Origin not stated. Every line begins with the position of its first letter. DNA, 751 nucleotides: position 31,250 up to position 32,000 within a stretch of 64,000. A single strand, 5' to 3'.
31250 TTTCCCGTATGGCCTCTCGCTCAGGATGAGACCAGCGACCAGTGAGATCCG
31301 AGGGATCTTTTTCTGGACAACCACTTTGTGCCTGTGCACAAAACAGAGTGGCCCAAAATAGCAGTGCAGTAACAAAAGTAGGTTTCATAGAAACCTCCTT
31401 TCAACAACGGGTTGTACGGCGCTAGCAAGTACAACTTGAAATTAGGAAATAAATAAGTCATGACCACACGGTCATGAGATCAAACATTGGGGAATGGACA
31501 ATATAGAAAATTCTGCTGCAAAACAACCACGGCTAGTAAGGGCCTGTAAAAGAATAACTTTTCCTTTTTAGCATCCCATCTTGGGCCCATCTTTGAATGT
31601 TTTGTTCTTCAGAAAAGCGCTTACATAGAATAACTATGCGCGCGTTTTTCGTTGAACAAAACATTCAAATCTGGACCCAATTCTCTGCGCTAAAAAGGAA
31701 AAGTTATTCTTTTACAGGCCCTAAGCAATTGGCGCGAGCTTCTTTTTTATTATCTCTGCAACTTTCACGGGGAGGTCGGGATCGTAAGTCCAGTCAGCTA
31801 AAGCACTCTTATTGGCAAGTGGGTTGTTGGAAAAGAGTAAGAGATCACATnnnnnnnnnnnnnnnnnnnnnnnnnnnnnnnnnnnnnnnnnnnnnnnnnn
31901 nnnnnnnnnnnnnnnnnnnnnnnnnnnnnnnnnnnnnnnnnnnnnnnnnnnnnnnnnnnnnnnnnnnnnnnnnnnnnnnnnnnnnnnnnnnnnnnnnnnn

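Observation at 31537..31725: MITE-like element with 34-bp perfect terminal inverted repeats whose end provides the nagZ stop codon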

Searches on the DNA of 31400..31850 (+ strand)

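Call 11: search_rna_families(source=window, start=31400, end=31850, threshold=evalue, max_evalue=10)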
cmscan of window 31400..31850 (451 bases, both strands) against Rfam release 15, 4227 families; matches with E-value up to 10: 10.
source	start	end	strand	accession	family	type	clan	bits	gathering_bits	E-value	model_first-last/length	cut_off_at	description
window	31536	31724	-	RF04174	MIR4208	Gene; miRNA;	-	50.3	140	6.8e-07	1-191/191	no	MIR4208 microRNA precursor family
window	31537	31725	+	RF04174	MIR4208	Gene; miRNA;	-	47.3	140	2.8e-06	1-191/191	no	MIR4208 microRNA precursor family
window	31581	31680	-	RF04128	MIR8562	Gene; miRNA;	-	30.1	211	0.0011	1-242/242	no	MIR8562 microRNA precursor family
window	31583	31678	+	RF00961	mir-581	Gene; miRNA;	-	29.6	100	0.00059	1-89/89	no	mir-581 microRNA precursor family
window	31581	31680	+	RF03722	MIR4378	Gene; miRNA;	-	27.3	90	0.0064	1-91/91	no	MIR4378 microRNA precursor family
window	31581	31680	-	RF03722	MIR4378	Gene; miRNA;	-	25.1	90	0.023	1-91/91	no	MIR4378 microRNA precursor family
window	31583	31676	-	RF03339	mir-3047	Gene; miRNA;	-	24.1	53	0.019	1-61/61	no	mir-3047 microRNA precursor family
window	31587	31674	+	RF03616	MIR1888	Gene; miRNA;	-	23.4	72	0.035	1-101/101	no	MIR1888 microRNA precursor family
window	31680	31755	+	RF00242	ctRNA_pT181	Gene; antisense;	-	19.8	56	4.9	1-94/94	no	ctRNA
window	31585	31678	+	RF03339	mir-3047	Gene; miRNA;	-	18.6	53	0.58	1-61/61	no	mir-3047 microRNA precursor family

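Call 32: search_dna_similar(query=window:31530-31730:+, collection=plasmids, mode=distant, max_evalue=0.01)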
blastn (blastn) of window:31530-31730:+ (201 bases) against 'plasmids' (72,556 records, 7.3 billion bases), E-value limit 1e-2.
No match.

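Call 42: build_rna_model(alignment_id=A3)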
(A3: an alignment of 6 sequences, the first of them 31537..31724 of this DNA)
Model R1 built from alignment A3 (6 sequences, 188 columns); structure: RNAalifold consensus.
model positions 186; base pairs 55; branch points 0; effective number of sequences 1.39; information 0.59 bits per position. Calibrated on 0.2 Mb of random sequence (short: E-values are rough).
structure used (alignment columns):
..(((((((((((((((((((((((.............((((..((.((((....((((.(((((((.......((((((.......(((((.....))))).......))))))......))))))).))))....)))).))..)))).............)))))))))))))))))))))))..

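Call 45: search_with_rna_model(model_id=R1, sources=[L001, L002, L003, L004, L005, L006, L007, L008, L009, L010, L011, L012, L013, L014, L015, L016, L017, L018, L019, L020, L021, L022, L023, L024, L025, L026, L027, L028, L029, L030, L031, L032, L033, L034, L035, L036, L037, L038, L039, L040, L041, L042, L043, L044, L045, L046, L047, L048, L049, L050, L051, L052, L053, L054, L055, L056, L057, L058, L059, L060, L061, L062, L063, L064, L065, L066, L067, L068, L069, L070, L071, L072, L073, L074, L075, L076, L077, L078, L079, L080, L081, L082, L083, L084, L085, L086, L087, L088, L089, L090, L091, L092, L093, L094, L095, L096, L097, L098, L099, L100], max_evalue=0.001)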
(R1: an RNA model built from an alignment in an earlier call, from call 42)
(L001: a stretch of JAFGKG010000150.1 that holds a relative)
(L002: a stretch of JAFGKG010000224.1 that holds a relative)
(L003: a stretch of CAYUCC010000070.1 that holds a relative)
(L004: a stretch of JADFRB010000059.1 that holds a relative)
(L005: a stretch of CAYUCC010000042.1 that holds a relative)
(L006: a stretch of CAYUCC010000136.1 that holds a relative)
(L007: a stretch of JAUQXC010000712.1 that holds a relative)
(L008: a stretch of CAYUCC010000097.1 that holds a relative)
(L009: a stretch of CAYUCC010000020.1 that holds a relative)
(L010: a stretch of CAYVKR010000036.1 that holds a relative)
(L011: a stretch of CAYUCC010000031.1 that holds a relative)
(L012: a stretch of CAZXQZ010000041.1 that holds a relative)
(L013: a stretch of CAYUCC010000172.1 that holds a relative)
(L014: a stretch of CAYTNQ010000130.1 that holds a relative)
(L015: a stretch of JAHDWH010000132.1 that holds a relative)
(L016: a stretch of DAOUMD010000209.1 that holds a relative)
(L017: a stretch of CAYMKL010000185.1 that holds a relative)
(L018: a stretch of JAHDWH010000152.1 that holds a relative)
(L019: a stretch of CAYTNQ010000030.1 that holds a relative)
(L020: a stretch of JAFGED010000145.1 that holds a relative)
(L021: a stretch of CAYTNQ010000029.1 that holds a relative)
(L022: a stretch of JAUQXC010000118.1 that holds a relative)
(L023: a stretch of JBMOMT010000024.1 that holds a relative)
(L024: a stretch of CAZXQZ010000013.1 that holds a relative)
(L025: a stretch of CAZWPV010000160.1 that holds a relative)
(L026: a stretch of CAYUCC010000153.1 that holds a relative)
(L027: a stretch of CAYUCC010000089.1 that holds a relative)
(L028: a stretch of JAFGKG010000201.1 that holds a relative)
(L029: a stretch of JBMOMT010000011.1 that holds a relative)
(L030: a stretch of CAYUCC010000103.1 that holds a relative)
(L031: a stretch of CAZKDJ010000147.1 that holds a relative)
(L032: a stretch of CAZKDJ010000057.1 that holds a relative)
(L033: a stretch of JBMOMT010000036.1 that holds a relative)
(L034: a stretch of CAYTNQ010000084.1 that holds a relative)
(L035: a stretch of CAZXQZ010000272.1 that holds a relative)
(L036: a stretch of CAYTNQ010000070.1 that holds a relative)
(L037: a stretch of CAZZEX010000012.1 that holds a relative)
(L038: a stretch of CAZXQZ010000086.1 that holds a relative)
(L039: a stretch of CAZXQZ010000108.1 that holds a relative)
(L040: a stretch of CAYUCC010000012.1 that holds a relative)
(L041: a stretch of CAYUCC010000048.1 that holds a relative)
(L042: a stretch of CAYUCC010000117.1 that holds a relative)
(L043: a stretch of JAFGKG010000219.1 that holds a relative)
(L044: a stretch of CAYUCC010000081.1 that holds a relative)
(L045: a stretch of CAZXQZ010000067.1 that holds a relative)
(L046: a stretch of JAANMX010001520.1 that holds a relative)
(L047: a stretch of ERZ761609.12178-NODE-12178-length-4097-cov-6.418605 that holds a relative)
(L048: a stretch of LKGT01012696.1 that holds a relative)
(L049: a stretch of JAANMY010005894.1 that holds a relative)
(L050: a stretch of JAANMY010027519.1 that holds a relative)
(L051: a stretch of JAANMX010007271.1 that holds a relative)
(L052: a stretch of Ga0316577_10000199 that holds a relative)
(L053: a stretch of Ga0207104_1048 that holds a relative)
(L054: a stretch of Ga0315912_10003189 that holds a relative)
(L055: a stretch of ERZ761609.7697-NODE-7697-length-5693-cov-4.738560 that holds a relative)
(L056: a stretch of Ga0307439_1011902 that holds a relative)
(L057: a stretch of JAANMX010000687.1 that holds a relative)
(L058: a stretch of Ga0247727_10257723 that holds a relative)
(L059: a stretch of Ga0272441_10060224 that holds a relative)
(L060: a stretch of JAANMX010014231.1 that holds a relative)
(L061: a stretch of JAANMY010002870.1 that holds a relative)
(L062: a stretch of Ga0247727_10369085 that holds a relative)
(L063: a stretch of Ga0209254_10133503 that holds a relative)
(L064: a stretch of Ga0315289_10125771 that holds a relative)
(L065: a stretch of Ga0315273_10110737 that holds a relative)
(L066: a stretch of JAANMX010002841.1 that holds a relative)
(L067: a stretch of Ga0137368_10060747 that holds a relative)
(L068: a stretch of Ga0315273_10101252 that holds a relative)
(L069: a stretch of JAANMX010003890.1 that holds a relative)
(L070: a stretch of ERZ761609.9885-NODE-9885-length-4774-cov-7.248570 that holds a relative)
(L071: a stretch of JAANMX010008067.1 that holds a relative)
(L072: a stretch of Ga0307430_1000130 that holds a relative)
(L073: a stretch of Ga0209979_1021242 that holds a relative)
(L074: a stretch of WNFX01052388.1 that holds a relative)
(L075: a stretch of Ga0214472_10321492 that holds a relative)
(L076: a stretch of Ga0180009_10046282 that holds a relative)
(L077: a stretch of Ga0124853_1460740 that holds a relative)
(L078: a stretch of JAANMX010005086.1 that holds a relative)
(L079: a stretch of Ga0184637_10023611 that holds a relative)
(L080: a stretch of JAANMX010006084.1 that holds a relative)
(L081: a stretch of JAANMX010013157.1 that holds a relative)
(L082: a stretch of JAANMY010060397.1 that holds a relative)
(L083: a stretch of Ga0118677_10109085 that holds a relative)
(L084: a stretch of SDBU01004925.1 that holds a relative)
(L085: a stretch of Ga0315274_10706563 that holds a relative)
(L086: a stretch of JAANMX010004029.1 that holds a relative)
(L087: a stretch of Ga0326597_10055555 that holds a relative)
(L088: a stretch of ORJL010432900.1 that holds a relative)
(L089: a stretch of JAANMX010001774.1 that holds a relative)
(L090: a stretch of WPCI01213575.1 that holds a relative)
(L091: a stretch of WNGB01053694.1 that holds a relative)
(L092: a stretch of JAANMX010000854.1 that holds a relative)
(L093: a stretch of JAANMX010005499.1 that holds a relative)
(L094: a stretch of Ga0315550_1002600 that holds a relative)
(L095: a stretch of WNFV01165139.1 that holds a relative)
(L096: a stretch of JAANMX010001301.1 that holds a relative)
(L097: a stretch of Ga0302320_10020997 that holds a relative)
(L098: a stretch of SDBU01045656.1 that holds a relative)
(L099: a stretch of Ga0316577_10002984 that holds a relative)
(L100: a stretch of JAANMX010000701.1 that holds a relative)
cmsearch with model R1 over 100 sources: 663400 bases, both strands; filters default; matches with E-value up to 0.001: 101.
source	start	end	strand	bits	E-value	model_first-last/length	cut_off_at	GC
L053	5324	5508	-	202.3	3.7e-45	1-186/186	no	0.35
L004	4867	5051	-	186.1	2.5e-41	1-186/186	no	0.46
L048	5018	5202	-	186.1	2.5e-41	1-186/186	no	0.46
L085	950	1089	+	130.6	3e-28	1-140/186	3'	0.47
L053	5324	5508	+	130.2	3.6e-28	1-186/186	no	0.35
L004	4867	5051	+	111.3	1.1e-23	1-186/186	no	0.46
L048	5018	5202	+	111.3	1.1e-23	1-186/186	no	0.46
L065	1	97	-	76.2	2e-15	1-97/186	3'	0.46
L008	5058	5141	-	58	3.9e-11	1-186/186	no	0.45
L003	3336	3419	-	56.7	7.9e-11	1-186/186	no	0.4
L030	2900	2983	-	56.7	8.1e-11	1-186/186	no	0.39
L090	2023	2106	+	56.2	1e-10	1-186/186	no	0.42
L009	402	485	-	55.2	1.8e-10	1-186/186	no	0.44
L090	2023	2106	-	54.3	3e-10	1-186/186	no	0.42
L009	402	485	+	54.2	3.1e-10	1-186/186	no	0.44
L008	5058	5141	+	53.8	3.8e-10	1-186/186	no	0.45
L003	3336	3419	+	53.8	4e-10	1-186/186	no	0.4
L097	6515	6643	+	53.4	4.7e-10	1-186/186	no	0.5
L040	6471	6554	+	52.9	6.3e-10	1-186/186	no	0.39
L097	6515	6643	-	52.8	6.5e-10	1-186/186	no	0.5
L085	950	1089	-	52.7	7.2e-10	48-186/186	5'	0.47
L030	2900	2983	+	52.2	9.1e-10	1-186/186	no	0.39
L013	4779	4945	-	52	1.1e-09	1-186/186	no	0.49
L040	6471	6554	-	51.2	1.6e-09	1-186/186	no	0.39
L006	2752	2834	-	49.6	3.8e-09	1-186/186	no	0.46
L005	4644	4726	+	49.4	4.2e-09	1-186/186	no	0.43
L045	6129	6212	-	48.8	5.7e-09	1-186/186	no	0.46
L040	740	906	-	48.7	6.3e-09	1-186/186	no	0.49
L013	4779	4945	+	47.9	9.6e-09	1-186/186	no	0.49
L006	2752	2834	+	47.9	9.7e-09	1-186/186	no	0.46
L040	740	906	+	47.4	1.2e-08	1-186/186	no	0.49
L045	6129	6212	+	47.1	1.5e-08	1-186/186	no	0.46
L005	4644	4726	-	46.8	1.7e-08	1-186/186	no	0.43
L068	1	56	+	46.2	2.4e-08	130-186/186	5'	0.39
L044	4421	4504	-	45.3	3.8e-08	1-186/186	no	0.43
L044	4421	4504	+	45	4.6e-08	1-186/186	no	0.43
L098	764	877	-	44.7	5.3e-08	1-186/186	no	0.46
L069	12185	12310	-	44.3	6.7e-08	1-186/186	no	0.49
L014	4994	5077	+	44.2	7.1e-08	1-186/186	no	0.43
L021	4528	4611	-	44.2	7.1e-08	1-186/186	no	0.43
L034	4629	4712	-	44.2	7.1e-08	1-186/186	no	0.43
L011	1488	1654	-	44.2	7.1e-08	1-186/186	no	0.51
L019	6670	6753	+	43.7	9.2e-08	1-186/186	no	0.42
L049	3497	3622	+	43.4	1.1e-07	1-186/186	no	0.48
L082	343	468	+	43.1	1.3e-07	1-186/186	no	0.48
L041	119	199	+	43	1.4e-07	1-186/186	no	0.51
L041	119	199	-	42.3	2e-07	1-186/186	no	0.51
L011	1488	1654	+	42.2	2.1e-07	1-186/186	no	0.51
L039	4167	4250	-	42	2.3e-07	1-186/186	no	0.48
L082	343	468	-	41.7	2.8e-07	1-186/186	no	0.48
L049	3497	3622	-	41.6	2.9e-07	1-186/186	no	0.48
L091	3554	3669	-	41.2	3.7e-07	1-186/186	no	0.52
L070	3243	3368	+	41.1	3.7e-07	1-186/186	no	0.49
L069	12185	12310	+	41.1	3.8e-07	1-186/186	no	0.49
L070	3243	3368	-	41.1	3.9e-07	1-186/186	no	0.49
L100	4493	4618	-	40.8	4.6e-07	1-186/186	no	0.48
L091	3554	3669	+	40.6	4.9e-07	1-186/186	no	0.52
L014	4994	5077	-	40.3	5.9e-07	1-186/186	no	0.43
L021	4528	4611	+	40.3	5.9e-07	1-186/186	no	0.43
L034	4629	4712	+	40.3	5.9e-07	1-186/186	no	0.43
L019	6670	6753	-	39.8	7.6e-07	1-186/186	no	0.42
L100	4493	4618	+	39.2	1.1e-06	1-186/186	no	0.48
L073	1727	1907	-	39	1.2e-06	1-186/186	no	0.5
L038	1834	1999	+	38.8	1.3e-06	1-186/186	no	0.52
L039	4167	4250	+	38.8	1.3e-06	1-186/186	no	0.48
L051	2816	2941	-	38.3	1.8e-06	1-186/186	no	0.49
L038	1834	1999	-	38.2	1.8e-06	1-186/186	no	0.52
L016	652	744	+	38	2e-06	1-186/186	no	0.47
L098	764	877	+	37.4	2.9e-06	1-186/186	no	0.46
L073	1727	1907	+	37.3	3.1e-06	1-186/186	no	0.5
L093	2984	3109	-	36.3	5.2e-06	1-186/186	no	0.49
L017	1478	1658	-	36.2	5.5e-06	1-186/186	no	0.52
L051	2816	2941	+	36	6e-06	1-186/186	no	0.49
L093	2984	3109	+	35.8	6.7e-06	1-186/186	no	0.49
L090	11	105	+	35.6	7.6e-06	1-186/186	no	0.47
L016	652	744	-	35.6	7.7e-06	1-186/186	no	0.47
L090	11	105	-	35.6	7.7e-06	1-186/186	no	0.47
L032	7304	7470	+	34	1.8e-05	1-186/186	no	0.46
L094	7321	7487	-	34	1.8e-05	1-186/186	no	0.46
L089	8724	8849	+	33.7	2.2e-05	1-186/186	no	0.51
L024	6366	6449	+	33.1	3e-05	1-186/186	no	0.45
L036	4883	4966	-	32.8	3.5e-05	1-186/186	no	0.46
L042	1726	1875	+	32.7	3.6e-05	1-186/186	no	0.51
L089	8724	8849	-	31.5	7.2e-05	1-186/186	no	0.51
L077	1229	1312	-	31.3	7.9e-05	1-186/186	no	0.44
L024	6366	6449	-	31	9.3e-05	1-186/186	no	0.45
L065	1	97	+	30.7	0.00011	91-186/186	5'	0.46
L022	5417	5550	-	29.6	0.0002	1-186/186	no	0.49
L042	1726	1875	-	28.9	0.0003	1-186/186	no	0.51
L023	3476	3612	-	28.6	0.00034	1-186/186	no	0.49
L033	6029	6165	-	28.6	0.00034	1-186/186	no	0.49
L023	3476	3612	+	28.5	0.00035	1-186/186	no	0.49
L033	6029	6165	+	28.5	0.00035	1-186/186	no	0.49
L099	1549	1715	+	28.5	0.00036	1-186/186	no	0.47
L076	2015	2196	-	28.4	0.00038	1-186/186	no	0.52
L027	6508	6591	+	28.2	0.00042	1-186/186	no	0.43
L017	1478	1658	+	28.1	0.00044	1-186/186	no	0.52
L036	4883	4966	+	28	0.00047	1-186/186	no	0.46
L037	6041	6273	-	27.8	0.00051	1-186/186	no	0.57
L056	1427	1659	-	27.8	0.00051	1-186/186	no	0.57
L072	5311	5543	+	27.8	0.00051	1-186/186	no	0.57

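Call 46: search_with_rna_model(model_id=R1, sources=[L101, L102, L103, L104, L105, L106, L107, L108, L109, L110, L111, L112, L113, L114, L115, L116, L117, L118, L119, L120, L121, L122, L123, L124, L125, L126, L127, L128, L129, L130, L131, L132, L133, L134, L135, L136, L137, L138, L139, L140, L141, L142, L143, L144, L145, L146, L147, L148, L149, L150, L151, L152, L153, L154, L155, L156, L157, L158, L159, L160, L161, L162, L163, L164, L165, window], max_evalue=0.001)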
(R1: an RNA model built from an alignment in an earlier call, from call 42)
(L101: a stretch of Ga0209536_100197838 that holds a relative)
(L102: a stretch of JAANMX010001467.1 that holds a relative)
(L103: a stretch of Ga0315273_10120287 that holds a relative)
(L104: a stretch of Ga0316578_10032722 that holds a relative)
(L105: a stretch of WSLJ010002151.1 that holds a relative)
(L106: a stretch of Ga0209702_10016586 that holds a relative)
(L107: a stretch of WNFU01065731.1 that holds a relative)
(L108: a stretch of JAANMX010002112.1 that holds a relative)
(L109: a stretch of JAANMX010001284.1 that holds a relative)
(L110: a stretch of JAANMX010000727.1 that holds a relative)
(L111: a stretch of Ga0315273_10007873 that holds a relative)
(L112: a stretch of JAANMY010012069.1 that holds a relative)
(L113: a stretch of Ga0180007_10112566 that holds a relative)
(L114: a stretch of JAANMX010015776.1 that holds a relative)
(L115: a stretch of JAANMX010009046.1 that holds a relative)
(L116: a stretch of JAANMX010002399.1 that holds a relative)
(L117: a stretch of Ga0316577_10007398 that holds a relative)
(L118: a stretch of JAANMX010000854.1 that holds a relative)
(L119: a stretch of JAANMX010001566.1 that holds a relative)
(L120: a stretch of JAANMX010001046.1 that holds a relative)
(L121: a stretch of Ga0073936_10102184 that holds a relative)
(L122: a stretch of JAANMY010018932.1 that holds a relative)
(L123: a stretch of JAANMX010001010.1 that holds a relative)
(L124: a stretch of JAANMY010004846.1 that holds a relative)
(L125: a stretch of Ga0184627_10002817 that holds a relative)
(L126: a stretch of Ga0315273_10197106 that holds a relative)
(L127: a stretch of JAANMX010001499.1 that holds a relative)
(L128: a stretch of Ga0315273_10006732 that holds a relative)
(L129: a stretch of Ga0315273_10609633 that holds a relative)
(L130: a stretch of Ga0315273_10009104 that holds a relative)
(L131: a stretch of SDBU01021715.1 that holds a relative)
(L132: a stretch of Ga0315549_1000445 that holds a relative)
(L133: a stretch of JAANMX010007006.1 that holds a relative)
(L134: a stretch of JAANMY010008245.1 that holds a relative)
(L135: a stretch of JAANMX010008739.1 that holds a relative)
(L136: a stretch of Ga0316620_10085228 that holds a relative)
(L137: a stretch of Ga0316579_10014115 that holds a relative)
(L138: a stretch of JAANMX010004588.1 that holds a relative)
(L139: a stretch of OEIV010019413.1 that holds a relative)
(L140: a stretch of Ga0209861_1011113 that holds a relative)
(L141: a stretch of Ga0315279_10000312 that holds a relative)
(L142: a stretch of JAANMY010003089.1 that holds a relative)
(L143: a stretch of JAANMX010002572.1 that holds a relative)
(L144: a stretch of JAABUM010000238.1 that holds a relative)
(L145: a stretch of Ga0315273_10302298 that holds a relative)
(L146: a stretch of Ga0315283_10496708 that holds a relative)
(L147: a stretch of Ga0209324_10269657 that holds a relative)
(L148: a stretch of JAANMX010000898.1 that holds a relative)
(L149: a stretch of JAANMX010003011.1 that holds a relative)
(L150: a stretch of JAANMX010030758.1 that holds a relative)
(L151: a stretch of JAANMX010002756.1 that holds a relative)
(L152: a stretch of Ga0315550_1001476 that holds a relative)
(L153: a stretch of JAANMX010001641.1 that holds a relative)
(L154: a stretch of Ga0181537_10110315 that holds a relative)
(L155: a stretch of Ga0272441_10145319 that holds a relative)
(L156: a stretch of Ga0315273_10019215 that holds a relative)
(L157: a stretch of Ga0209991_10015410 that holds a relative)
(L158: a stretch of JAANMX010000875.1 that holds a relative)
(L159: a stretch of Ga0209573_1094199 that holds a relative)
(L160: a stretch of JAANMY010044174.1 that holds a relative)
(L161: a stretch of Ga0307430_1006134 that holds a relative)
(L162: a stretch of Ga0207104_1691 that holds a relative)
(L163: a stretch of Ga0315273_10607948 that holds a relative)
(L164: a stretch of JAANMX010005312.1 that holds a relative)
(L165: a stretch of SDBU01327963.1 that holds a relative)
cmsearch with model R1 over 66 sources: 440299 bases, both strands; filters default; matches with E-value up to 0.001: 48.
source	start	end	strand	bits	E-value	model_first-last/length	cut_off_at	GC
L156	5383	5567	+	204.9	5.8e-46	1-186/186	no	0.45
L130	12013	12197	-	199.3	1.3e-44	1-186/186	no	0.46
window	40104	40291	+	198.9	1.5e-44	1-186/186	no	0.39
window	31537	31724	+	187.7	6.7e-42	1-186/186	no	0.38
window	40104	40291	-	131.5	1.2e-28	1-186/186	no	0.39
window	31537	31724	-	128.7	5.4e-28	1-186/186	no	0.38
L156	5383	5567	-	108.5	3.3e-23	1-186/186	no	0.45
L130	12013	12197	+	106.7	8.4e-23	1-186/186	no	0.46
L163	428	566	-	75.1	2.5e-15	1-186/186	no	0.41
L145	2084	2172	+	72.4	1e-14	1-89/186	3'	0.42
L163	428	566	+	69.3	5.8e-14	1-186/186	no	0.41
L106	5990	6115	+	51.7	8e-10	1-186/186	no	0.48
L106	5990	6115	-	51.1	1.1e-09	1-186/186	no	0.48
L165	998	1111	+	43.8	5.9e-08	1-186/186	no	0.4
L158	2298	2423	+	43.4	7.1e-08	1-186/186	no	0.48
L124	2865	2987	-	42.8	9.9e-08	1-186/186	no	0.5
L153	6340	6462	-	42.8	9.9e-08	1-186/186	no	0.5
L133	5789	5914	+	42.7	1.1e-07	1-186/186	no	0.51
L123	2024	2149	-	42.5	1.2e-07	1-186/186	no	0.48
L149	965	1090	-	42.3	1.3e-07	1-186/186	no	0.5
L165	998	1111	-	42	1.6e-07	1-186/186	no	0.4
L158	2298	2423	-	41.6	1.9e-07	1-186/186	no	0.48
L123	2024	2149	+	41.2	2.4e-07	1-186/186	no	0.48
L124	2865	2987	+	41.1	2.5e-07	1-186/186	no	0.5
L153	6340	6462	+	41.1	2.5e-07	1-186/186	no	0.5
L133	5789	5914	-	41.1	2.6e-07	1-186/186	no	0.51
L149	965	1090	+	40.7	3.2e-07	1-186/186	no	0.5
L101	244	338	+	40.7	3.2e-07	1-186/186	no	0.44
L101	244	338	-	40.6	3.3e-07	1-186/186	no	0.44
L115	3726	3851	+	38.4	1.1e-06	1-186/186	no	0.5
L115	3726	3851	-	37.9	1.4e-06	1-186/186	no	0.5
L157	3400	3580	+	37.4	1.9e-06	1-186/186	no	0.5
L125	7110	7279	-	37.3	2.1e-06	1-186/186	no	0.45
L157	3400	3580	-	37.1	2.2e-06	1-186/186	no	0.5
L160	131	351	+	34.2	1.1e-05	1-186/186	no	0.51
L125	7110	7279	+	32.6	2.5e-05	1-186/186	no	0.45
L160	131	351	-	32.4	2.8e-05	1-186/186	no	0.51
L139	367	528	+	30.5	8.1e-05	1-186/186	no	0.59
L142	2702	2822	-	30.3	9.2e-05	1-186/186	no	0.5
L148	867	987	+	30.3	9.2e-05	1-186/186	no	0.5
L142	2702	2822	+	30.2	9.7e-05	1-186/186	no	0.5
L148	867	987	-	30.2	9.7e-05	1-186/186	no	0.5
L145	2084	2172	-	29.8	0.00012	99-186/186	5'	0.42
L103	2364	2519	+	29.5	0.00014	1-186/186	no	0.42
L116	2696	2823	-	29.1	0.00017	1-186/186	no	0.49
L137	2905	3071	+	28.5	0.00024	1-186/186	no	0.47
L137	2905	3071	-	26.6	0.00068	1-186/186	no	0.47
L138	10634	10743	-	26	0.00091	17-186/186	5'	0.51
